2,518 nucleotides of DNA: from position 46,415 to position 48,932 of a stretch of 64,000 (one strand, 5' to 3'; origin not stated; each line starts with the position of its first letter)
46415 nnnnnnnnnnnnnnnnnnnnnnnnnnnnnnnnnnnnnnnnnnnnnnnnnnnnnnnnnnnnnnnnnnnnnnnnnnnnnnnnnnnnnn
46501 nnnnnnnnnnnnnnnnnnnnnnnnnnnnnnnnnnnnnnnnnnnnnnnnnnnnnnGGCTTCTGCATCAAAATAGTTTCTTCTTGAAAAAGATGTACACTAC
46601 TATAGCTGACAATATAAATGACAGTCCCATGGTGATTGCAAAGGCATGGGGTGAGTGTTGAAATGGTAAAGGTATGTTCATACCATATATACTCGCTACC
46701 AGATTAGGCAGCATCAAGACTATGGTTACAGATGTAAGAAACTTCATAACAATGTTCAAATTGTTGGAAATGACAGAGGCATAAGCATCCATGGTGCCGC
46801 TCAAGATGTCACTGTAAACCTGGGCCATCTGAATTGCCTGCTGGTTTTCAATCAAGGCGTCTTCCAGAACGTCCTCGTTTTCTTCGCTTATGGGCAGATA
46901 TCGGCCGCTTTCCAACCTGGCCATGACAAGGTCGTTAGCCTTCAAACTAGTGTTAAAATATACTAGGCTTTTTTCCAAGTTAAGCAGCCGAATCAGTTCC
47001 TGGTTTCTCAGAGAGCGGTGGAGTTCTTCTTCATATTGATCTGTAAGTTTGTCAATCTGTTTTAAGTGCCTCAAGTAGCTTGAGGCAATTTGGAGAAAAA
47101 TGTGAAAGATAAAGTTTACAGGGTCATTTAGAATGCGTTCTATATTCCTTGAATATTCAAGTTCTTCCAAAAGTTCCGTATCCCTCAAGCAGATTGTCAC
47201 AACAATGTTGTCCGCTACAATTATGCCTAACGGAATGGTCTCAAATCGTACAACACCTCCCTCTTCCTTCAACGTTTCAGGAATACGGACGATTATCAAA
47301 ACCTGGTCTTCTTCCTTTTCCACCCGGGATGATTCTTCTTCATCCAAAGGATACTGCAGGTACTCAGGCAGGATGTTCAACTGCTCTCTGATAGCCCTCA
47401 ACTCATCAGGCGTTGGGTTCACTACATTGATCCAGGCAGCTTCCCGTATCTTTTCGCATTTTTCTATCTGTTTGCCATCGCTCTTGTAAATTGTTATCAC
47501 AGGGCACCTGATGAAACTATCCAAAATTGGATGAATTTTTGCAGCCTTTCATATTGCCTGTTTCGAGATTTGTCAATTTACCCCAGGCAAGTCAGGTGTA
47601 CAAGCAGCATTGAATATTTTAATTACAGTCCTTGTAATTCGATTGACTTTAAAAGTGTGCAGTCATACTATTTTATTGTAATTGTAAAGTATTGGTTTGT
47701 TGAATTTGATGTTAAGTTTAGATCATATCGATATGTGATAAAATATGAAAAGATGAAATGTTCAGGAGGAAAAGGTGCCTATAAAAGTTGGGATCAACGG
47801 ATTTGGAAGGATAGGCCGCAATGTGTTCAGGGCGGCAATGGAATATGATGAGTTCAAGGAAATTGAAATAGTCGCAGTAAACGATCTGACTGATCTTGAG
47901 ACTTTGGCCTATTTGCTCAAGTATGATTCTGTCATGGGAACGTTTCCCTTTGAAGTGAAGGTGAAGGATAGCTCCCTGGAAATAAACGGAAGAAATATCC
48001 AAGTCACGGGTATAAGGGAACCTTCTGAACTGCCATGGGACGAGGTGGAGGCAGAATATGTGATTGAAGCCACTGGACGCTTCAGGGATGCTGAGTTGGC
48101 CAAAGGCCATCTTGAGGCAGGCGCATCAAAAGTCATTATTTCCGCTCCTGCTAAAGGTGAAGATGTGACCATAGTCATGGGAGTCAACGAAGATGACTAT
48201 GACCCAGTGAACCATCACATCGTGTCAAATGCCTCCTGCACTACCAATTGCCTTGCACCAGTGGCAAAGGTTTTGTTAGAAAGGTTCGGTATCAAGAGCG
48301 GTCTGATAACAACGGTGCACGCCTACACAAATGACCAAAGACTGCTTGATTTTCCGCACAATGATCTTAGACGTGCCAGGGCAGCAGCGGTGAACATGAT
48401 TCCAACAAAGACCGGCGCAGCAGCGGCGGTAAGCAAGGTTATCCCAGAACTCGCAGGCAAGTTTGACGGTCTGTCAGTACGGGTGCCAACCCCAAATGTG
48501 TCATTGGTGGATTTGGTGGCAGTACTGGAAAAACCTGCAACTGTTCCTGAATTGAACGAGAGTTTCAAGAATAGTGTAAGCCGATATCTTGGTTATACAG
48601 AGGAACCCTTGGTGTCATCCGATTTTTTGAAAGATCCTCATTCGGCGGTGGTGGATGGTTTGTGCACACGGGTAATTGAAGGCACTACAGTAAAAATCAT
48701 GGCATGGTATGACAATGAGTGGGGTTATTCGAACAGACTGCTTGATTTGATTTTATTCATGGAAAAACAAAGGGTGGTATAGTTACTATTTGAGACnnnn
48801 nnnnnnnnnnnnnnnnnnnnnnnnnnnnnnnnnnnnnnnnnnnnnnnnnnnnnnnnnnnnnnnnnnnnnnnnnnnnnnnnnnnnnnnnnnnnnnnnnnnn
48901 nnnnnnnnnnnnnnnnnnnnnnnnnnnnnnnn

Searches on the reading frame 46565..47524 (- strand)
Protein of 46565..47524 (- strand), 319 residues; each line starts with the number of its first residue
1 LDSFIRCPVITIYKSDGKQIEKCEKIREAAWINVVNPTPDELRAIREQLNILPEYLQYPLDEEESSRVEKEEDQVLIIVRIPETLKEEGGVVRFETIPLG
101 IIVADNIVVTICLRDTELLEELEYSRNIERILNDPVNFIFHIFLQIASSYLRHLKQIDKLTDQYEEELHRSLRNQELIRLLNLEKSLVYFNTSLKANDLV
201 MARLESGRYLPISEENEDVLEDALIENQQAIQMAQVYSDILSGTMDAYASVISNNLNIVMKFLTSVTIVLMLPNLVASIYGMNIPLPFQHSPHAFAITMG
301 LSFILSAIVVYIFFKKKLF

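Call 64: search_protein_families(library=pfam, proteins=[window:46565-47524:-], max_evalue=0.00001)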
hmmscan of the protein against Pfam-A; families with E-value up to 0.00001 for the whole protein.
window:46565-47524:- (319 aa): 1 family
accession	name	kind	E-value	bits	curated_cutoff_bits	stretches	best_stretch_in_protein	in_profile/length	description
PF01544.23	CorA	-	9e-59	199.6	27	1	30-315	5-291/292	CorA-like Mg2+ transporter protein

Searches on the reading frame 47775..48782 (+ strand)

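Call 64: search_protein_families(library=pfam, proteins=[window:47775-48782:+], max_evalue=0.00001)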
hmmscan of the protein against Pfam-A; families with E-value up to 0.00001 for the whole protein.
window:47775-48782:+ (335 aa): 2 families
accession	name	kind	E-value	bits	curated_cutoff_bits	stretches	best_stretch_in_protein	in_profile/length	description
PF02800.25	Gp_dh_C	-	4.2e-59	199.1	24.4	1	160-312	1-158/158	Glyceraldehyde 3-phosphate dehydrogenase, C-terminal domain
PF00044.30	Gp_dh_N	-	1.5e-37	128.4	31.7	1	3-105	1-100/101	Glyceraldehyde 3-phosphate dehydrogenase, NAD binding domain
